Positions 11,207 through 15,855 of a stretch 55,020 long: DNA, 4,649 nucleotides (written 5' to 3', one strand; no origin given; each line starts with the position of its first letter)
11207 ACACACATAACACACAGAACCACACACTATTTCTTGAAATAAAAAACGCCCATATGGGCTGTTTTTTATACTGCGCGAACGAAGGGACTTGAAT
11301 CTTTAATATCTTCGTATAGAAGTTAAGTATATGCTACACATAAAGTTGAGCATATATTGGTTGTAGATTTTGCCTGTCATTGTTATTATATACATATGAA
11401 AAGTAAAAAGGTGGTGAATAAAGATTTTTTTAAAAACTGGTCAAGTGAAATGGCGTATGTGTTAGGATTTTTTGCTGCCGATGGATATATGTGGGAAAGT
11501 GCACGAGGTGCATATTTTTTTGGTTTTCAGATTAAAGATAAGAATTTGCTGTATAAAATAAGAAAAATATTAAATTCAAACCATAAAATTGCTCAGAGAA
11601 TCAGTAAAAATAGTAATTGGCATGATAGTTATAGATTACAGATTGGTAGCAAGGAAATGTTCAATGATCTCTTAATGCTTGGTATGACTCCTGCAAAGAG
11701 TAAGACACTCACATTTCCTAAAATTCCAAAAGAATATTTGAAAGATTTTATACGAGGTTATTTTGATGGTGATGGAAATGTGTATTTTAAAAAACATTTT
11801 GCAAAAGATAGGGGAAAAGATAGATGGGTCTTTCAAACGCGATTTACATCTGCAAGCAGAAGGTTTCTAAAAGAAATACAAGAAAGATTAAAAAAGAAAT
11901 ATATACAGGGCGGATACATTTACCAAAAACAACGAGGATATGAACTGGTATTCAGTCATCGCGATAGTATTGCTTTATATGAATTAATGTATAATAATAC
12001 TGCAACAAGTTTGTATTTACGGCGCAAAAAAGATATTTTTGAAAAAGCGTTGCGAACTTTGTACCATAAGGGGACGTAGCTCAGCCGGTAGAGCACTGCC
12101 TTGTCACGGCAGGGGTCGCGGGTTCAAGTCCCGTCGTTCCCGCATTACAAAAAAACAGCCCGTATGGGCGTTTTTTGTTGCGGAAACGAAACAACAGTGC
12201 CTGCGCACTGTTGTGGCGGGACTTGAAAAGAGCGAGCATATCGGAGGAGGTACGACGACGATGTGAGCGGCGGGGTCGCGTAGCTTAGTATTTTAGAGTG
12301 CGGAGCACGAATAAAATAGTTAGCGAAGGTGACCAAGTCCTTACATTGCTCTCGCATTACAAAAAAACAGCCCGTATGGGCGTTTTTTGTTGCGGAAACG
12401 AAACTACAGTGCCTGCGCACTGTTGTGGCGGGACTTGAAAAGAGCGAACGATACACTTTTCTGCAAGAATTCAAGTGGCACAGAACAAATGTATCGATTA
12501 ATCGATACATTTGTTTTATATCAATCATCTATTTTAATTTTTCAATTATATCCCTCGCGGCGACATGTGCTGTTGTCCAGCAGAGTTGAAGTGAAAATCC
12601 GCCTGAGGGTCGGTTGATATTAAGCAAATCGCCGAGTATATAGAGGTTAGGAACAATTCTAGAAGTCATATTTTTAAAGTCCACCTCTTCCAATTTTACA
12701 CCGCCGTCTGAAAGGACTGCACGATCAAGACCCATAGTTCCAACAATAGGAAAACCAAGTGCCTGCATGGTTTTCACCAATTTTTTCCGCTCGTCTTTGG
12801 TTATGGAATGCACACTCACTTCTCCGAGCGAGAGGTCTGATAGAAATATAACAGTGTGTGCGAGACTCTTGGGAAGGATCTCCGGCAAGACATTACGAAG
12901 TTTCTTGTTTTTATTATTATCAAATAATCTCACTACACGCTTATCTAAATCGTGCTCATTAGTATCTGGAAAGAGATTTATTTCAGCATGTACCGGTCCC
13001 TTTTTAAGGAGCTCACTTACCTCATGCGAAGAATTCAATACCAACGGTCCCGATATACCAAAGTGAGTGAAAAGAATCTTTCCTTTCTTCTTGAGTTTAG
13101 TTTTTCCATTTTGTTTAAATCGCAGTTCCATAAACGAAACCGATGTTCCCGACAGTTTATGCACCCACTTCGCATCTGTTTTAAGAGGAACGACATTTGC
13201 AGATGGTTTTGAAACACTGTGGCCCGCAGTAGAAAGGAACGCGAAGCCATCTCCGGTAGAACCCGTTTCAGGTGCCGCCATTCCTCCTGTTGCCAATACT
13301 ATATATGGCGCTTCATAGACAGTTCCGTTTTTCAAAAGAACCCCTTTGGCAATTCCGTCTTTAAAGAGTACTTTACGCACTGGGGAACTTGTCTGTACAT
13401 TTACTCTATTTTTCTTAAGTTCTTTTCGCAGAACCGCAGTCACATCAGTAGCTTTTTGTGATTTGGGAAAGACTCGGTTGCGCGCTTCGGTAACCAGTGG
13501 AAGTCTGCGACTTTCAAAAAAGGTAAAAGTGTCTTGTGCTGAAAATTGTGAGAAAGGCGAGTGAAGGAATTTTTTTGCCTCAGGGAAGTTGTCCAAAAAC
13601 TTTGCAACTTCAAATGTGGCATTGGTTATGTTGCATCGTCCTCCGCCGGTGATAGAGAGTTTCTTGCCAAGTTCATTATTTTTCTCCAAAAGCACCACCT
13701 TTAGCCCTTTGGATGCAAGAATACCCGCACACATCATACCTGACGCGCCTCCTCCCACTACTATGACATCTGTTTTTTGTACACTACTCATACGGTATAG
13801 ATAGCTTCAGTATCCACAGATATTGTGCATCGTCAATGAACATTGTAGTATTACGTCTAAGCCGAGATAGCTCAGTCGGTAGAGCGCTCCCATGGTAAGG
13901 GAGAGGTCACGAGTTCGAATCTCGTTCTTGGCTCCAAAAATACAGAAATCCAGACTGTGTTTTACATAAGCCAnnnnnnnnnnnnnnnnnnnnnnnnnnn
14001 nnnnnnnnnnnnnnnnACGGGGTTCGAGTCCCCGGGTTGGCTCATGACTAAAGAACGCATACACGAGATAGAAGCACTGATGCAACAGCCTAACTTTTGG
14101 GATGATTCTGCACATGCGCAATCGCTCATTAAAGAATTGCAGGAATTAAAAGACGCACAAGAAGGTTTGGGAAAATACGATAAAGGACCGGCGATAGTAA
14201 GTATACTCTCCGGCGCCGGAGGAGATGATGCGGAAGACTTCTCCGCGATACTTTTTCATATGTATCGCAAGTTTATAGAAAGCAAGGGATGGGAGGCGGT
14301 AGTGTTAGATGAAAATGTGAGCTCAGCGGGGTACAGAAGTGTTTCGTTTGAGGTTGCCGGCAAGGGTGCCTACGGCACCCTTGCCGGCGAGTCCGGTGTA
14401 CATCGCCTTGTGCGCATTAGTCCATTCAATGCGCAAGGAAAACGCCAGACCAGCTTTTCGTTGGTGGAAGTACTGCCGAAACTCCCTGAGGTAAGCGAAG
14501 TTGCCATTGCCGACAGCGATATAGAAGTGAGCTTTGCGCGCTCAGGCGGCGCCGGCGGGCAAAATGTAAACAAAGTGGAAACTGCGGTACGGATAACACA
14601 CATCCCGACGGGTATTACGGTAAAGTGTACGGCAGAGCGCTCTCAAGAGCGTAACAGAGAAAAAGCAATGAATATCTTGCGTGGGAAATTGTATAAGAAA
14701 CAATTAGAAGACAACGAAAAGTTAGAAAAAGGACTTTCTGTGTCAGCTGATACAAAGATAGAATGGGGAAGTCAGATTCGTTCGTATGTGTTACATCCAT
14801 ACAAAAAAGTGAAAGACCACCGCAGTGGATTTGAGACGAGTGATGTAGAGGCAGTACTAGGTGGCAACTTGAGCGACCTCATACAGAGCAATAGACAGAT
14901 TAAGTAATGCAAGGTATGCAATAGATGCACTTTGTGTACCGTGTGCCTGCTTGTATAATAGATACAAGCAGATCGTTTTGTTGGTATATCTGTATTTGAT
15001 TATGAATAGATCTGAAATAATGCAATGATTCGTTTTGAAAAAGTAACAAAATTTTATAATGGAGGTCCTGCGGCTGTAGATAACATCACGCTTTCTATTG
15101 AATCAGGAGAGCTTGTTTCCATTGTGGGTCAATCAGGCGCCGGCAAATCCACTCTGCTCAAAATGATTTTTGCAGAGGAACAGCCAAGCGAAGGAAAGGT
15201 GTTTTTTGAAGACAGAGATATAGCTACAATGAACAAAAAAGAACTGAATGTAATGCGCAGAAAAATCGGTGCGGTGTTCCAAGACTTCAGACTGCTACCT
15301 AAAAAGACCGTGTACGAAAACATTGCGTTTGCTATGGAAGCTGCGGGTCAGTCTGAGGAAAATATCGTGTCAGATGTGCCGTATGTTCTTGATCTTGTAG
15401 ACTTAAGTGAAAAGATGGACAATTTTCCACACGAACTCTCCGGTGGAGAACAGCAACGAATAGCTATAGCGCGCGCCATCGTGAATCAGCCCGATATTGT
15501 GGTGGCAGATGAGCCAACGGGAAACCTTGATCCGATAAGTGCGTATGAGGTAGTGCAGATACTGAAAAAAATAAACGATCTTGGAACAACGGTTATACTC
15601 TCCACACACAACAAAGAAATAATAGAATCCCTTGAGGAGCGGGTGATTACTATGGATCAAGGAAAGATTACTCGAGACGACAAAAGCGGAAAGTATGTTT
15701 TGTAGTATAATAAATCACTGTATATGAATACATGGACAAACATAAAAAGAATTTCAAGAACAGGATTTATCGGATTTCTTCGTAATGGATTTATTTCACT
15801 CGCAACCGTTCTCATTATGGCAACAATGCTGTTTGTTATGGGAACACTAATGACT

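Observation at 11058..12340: Covarying three-way-junction element behind two tRNA genes, closed by a helix antisense to the local tRNA T-arm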

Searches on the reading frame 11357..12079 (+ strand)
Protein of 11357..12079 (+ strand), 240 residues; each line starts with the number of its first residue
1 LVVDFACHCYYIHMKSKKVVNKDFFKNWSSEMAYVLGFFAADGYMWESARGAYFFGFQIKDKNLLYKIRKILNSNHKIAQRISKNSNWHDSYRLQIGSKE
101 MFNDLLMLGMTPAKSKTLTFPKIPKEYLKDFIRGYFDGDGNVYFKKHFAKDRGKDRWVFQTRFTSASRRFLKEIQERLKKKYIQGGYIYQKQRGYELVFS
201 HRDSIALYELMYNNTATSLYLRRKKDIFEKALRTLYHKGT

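Call 8: search_protein_families(library=pfam, proteins=[window:11357-12079:+], max_evalue=0.01)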
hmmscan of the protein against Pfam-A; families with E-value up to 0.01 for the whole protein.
window:11357-12079:+ (240 aa): 1 family
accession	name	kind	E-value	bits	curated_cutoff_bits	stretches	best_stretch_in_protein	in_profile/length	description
PF14528.11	LAGLIDADG_3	-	1.7e-15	57.5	22.5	2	31-101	3-73/82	LAGLIDADG-like domain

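Call 13: search_protein_families(library=pfam, proteins=[window:11357-12079:+], max_evalue=10)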
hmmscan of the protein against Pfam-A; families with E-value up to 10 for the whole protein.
window:11357-12079:+ (240 aa): 2 families
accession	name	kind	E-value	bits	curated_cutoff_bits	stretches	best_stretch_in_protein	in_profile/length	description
PF14528.11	LAGLIDADG_3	-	1.7e-15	57.5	22.5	2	31-101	3-73/82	LAGLIDADG-like domain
PF00961.24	LAGLIDADG_1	-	0.044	15.1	23.1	1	133-201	2-70/102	LAGLIDADG endonuclease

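Call 15: find_encoding_contigs(protein=window:11396-12079:+, flank=10000, max_places=10)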
Protein window:11396-12079:+ (227 aa): 2 contigs read that carry it; 2 places shown.
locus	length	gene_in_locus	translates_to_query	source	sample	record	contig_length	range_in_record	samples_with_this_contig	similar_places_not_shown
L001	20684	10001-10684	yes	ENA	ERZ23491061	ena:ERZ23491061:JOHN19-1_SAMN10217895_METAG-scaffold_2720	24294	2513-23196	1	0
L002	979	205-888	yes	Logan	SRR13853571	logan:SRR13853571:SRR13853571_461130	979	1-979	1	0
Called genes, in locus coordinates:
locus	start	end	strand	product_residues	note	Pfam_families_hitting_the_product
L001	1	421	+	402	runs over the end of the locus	PF28597:T2SSF_N, PF00482:T2SSF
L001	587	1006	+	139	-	PF07963:N_methyl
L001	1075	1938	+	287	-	PF06750:A24_N_bact, PF01478:Peptidase_A24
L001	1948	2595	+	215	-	PF07963:N_methyl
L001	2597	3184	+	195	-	PF07963:N_methyl (weak)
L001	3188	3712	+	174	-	PF07963:N_methyl (faint)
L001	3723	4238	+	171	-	-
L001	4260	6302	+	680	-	PF22745:Nlig-Ia, PF01653:DNA_ligase_aden, PF00633:HHH (faint), PF03120:OB_DNA_ligase, PF14520:HHH_5 (weak), PF12826:HHH_2, PF14520:HHH_5 (weak), PF00533:BRCT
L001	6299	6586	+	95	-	PF02686:GatC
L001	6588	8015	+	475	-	PF01425:Amidase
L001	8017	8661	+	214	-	-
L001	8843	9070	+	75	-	-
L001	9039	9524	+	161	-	-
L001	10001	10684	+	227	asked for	PF14528:LAGLIDADG_3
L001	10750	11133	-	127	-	-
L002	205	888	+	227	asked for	PF14528:LAGLIDADG_3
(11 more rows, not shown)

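Call 18: find_homologous_proteins(query=window:11396-12079:+, max_evalue=0.00001)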
Query window:11396-12079:+ (227 aa): 2742 proteins with E <= 0.00001 among 2907 candidates; the best 120 are listed.
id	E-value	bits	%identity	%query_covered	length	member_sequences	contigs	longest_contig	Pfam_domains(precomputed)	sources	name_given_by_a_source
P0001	8.0e-148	508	100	100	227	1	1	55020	PF14528.12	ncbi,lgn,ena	-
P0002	1.4e-101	356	70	98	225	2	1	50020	PF14528.12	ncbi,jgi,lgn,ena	-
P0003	2.7e-96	339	68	98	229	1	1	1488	PF14528.12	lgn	-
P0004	4.7e-95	335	68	96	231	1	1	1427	PF14528.12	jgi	-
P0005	5.5e-94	332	68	96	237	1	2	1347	PF14528.12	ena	-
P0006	1.3e-91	324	65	99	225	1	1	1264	PF14528.12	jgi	-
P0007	2.8e-88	313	64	96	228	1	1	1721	PF14528.12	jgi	-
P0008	8.0e-87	308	64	95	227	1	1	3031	PF14528.12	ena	-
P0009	2.3e-86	307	68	90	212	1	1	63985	PF14528.12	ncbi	-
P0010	1.2e-85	304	64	96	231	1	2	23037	PF14528.12,PF14527.12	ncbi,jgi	-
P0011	1.5e-82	294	61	97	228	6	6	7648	PF14528.12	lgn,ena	-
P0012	9.2e-82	292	60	99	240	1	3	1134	PF14528.12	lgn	-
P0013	1.4e-80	288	60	96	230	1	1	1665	PF14528.12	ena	-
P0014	2.0e-79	284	59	98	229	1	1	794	PF14528.12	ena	-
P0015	3.8e-79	283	58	98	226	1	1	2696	PF14528.12,PF14527.12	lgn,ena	-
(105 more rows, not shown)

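Call 19: find_encoding_contigs(protein=P0002, flank=6000, max_places=2)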
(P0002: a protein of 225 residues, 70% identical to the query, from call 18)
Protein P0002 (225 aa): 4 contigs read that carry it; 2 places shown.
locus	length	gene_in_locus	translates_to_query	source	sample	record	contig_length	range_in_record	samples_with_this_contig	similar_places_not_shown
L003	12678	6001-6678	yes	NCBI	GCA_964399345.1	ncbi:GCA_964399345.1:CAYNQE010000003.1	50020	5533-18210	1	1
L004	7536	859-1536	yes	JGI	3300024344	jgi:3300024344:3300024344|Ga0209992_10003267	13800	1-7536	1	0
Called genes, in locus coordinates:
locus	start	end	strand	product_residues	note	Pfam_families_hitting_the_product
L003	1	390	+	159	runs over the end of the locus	-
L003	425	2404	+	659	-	PF22745:Nlig-Ia, PF01653:DNA_ligase_aden, PF03120:OB_DNA_ligase, PF12826:HHH_2, PF14520:HHH_5, PF00533:BRCT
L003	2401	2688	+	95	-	PF02686:GatC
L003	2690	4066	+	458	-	PF01425:Amidase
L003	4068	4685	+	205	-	-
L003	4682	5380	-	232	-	-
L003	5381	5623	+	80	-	-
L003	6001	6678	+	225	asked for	PF14528:LAGLIDADG_3 (faint)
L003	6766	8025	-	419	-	PF00890:FAD_binding_2, PF01266:DAO (weak), PF01494:FAD_binding_3 (weak), PF03486:HI0933_like, PF12831:FAD_oxidored, PF13450:NAD_binding_8 (weak), PF07992:Pyr_redox_2 (weak), PF22780:HI0933_like_1st, +4 more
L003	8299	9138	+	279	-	PF03462:PCRF, PF00472:RF-1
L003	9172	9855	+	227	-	PF00005:ABC_tran, PF13175:AAA_15 (faint), PF13304:AAA_21 (faint)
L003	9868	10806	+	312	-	PF18075:FtsX_ECD, PF02687:FtsX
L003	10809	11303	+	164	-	PF01988:VIT1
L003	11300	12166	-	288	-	PF03372:Exo_endo_phos (weak)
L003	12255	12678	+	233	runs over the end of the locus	PF14528:LAGLIDADG_3 (weak)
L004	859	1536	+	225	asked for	PF14528:LAGLIDADG_3 (faint)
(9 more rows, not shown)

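Call 20: find_encoding_contigs(protein=P0009, flank=6000, max_places=2)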
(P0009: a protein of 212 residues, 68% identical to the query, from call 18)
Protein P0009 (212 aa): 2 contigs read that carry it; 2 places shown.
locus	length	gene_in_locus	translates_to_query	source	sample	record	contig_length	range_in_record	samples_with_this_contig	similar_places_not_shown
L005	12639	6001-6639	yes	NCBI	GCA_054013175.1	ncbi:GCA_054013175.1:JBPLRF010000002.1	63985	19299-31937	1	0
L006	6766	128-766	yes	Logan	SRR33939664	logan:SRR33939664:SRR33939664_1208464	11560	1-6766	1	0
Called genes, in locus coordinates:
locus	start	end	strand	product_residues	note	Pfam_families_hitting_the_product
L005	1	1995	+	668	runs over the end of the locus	PF22745:Nlig-Ia, PF01653:DNA_ligase_aden, PF03120:OB_DNA_ligase, PF12826:HHH_2, PF14520:HHH_5, PF00533:BRCT, PF12738:PTCB-BRCT (weak)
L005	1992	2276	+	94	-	PF02686:GatC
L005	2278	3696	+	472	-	PF01425:Amidase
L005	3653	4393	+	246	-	-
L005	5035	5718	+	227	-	PF13936:HTH_38 (faint)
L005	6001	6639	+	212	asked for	PF14528:LAGLIDADG_3 (faint)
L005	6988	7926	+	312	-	PF00702:Hydrolase (faint), PF13419:HAD_2 (faint)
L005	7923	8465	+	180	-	PF13521:AAA_28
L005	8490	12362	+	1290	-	PF18076:FGAR-AT_N, PF18072:FGAR-AT_linker, PF02769:AIRS_C, PF22689:FGAR-AT_PurM_N-like, PF02769:AIRS_C, PF13507:GATase_5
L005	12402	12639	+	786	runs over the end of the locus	PF13428:TPR_14 (faint), PF00515:TPR_1 (faint), PF13371:TPR_9 (weak), PF23914:TPR_CcmH_CycH, PF13432:TPR_16 (weak), PF14559:TPR_19 (weak), PF21033:RMD1-3 (weak), PF07719:TPR_2 (weak), +5 more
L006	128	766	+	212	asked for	PF14528:LAGLIDADG_3 (faint)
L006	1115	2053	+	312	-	PF00702:Hydrolase (faint), PF13419:HAD_2 (faint)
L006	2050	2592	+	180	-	PF13521:AAA_28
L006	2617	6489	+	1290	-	PF18076:FGAR-AT_N, PF18072:FGAR-AT_linker, PF02769:AIRS_C, PF22689:FGAR-AT_PurM_N-like, PF02769:AIRS_C, PF13507:GATase_5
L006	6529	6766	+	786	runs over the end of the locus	PF13428:TPR_14 (faint), PF00515:TPR_1 (faint), PF13371:TPR_9 (weak), PF23914:TPR_CcmH_CycH, PF13432:TPR_16 (weak), PF14559:TPR_19 (weak), PF21033:RMD1-3 (weak), PF07719:TPR_2 (weak), +5 more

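Call 21: find_encoding_contigs(protein=P0010, flank=6000, max_places=2)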
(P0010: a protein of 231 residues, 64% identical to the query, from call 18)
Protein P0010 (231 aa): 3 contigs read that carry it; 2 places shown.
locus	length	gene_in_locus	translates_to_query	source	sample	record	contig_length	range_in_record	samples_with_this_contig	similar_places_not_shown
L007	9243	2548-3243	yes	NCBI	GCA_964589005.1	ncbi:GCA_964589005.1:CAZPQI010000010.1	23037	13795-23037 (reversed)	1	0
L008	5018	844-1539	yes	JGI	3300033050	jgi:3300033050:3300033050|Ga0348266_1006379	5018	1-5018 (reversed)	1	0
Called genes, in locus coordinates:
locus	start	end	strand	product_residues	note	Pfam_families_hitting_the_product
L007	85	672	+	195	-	PF00293:NUDIX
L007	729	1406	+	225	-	-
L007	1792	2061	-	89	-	PF01022:HTH_5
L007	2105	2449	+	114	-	-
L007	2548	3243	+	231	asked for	PF14527:LAGLIDADG_WhiA (faint), PF14528:LAGLIDADG_3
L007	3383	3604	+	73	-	-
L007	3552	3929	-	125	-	-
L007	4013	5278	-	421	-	PF00070:Pyr_redox (faint), PF00890:FAD_binding_2, PF01134:GIDA (faint), PF03486:HI0933_like, PF12831:FAD_oxidored, PF13738:Pyr_redox_3 (weak), PF07992:Pyr_redox_2 (weak), PF22780:HI0933_like_1st, +2 more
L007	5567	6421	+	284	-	PF03462:PCRF, PF00472:RF-1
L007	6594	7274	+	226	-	PF00005:ABC_tran, PF00931:NB-ARC (faint), PF13304:AAA_21 (weak)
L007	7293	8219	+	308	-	PF18075:FtsX_ECD, PF02687:FtsX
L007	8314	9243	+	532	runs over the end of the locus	PF01656:CbiA (weak), PF06418:CTP_synth_N, PF00117:GATase, PF07722:Peptidase_C26 (faint)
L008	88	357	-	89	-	PF01022:HTH_5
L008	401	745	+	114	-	-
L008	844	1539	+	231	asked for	PF14527:LAGLIDADG_WhiA (faint), PF14528:LAGLIDADG_3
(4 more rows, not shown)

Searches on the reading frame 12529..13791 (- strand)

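Call 8: search_protein_families(library=pfam, proteins=[window:12529-13791:-], max_evalue=0.01)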
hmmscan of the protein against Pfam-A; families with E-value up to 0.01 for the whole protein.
window:12529-13791:- (420 aa): 15 families
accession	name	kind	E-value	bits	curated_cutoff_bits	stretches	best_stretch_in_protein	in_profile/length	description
PF03486.20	HI0933_like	-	1.6e-75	254.2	50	1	8-413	2-243/244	HI0933-like protein Rossmann domain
PF22780.1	HI0933_like_1st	-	3.1e-32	112.1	27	1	200-358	4-163/165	HI0933-like protein barrel and H2TH domain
PF07992.20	Pyr_redox_2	-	1.8e-11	44.5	26.1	2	101-175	171-242/291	Pyridine nucleotide-disulphide oxidoreductase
PF01266.30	DAO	-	1.2e-10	41.9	27.9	1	8-43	1-36/353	FAD dependent oxidoreductase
PF13738.12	Pyr_redox_3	-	3.7e-10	40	30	2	62-176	32-140/305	Pyridine nucleotide-disulphide oxidoreductase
PF00890.30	FAD_binding_2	-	4.7e-10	39.7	20.4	1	8-172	1-205/414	FAD binding domain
PF12831.13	FAD_oxidored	-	4.8e-09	36.4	27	1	8-169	1-145/416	FAD dependent oxidoreductase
PF01134.28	GIDA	-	8.5e-08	32.1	22.1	1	8-40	1-33/391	Glucose inhibited division protein A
PF00070.33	Pyr_redox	-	4.7e-07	30.7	22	1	9-43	2-36/82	Pyridine nucleotide-disulphide oxidoreductase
PF01946.23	Thi4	-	8.4e-07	28.9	26.2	1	4-43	15-55/235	Thi4 family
PF13450.12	NAD_binding_8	-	9.5e-07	29.4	21.9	1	11-42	1-32/68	NAD(P)-binding Rossmann-like domain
PF01494.25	FAD_binding_3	-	1.3e-06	28.3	22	1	6-40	1-35/349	FAD binding domain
PF01593.30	Amino_oxidase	-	7.1e-05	22.7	19.8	0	126-209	213-295/443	Flavin containing amine oxidoreductase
PF01262.27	AlaDh_PNT_C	-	0.0038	17.1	23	1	3-56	25-79/214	Alanine dehydrogenase/PNT, C-terminal domain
PF05834.18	Lycopene_cycl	-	0.0048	16.5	23.4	0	8-40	1-35/380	Lycopene cyclase protein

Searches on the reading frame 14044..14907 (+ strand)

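Call 8: search_protein_families(library=pfam, proteins=[window:14044-14907:+], max_evalue=0.01)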
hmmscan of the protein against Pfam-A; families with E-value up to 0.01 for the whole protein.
window:14044-14907:+ (287 aa): 3 families
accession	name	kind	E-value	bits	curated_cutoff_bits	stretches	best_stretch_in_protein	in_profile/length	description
PF03462.23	PCRF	-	3.4e-40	138.4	24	2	43-141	95-194/194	PCRF domain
PF00472.26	RF-1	-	5e-40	136.5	35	1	152-260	4-116/116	RF-1 domain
PF16326.10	ABC_tran_CTD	-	0.0027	18.3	32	1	4-40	22-58/69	ABC transporter C-terminal domain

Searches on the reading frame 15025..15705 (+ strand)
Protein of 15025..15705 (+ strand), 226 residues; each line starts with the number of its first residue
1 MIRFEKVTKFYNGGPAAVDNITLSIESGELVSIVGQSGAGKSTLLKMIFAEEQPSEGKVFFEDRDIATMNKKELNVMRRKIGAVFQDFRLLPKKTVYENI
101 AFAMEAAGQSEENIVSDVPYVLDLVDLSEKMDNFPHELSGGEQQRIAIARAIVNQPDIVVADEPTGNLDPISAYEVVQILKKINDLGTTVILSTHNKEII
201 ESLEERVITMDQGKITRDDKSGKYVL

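Call 8: search_protein_families(library=pfam, proteins=[window:15025-15705:+], max_evalue=0.01)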
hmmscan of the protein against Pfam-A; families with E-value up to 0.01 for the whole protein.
window:15025-15705:+ (226 aa): 15 families
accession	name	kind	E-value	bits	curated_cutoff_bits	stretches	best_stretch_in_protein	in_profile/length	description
PF00005.33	ABC_tran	-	1e-37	130.3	25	1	19-165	2-136/137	ABC transporter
PF13304.12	AAA_21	-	1.6e-07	32.2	27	1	135-200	235-303/304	AAA domain, putative AbiEii toxin, Type IV TA system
PF13175.12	AAA_15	-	3.5e-06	27.3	32.1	0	21-86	17-84/374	AAA ATPase domain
PF02463.25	SMC_N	-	5.6e-06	26.4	40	1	29-208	25-210/220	RecF/RecN/SMC N terminal domain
PF03193.22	RsgA_GTPase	-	6.6e-05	23.2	30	1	18-55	97-133/174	RsgA GTPase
PF25199.1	nSTAND_NTPase5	-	0.00047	20.4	34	1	26-78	39-94/145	Novel STAND NTPase 5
PF13401.12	AAA_22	-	0.00084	20.1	27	1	29-76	6-46/130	AAA domain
PF13555.12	AAA_29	-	0.00099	19.3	27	1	22-45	16-39/61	P-loop containing region of AAA domain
PF00931.28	NB-ARC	-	0.0016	18.2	23.5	1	26-55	16-45/248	NB-ARC domain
PF13479.12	AAA_24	-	0.0022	18.3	27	0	32-65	6-31/195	AAA domain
PF01926.29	MMR_HSR1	-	0.003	18.1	21.9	1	31-67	2-37/113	50S ribosome-binding GTPase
PF13191.12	AAA_16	-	0.0031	18.5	32.6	1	27-56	23-52/167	AAA ATPase domain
PF13166.12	AAA_13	-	0.0054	15.9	36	0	144-206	506-580/713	AAA domain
PF20703.3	nSTAND1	-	0.0079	16.3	27.1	0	8-46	13-51/379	Novel STAND NTPase 1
PF06414.18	Zeta_toxin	-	0.0086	16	22.3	0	30-61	18-49/199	Zeta toxin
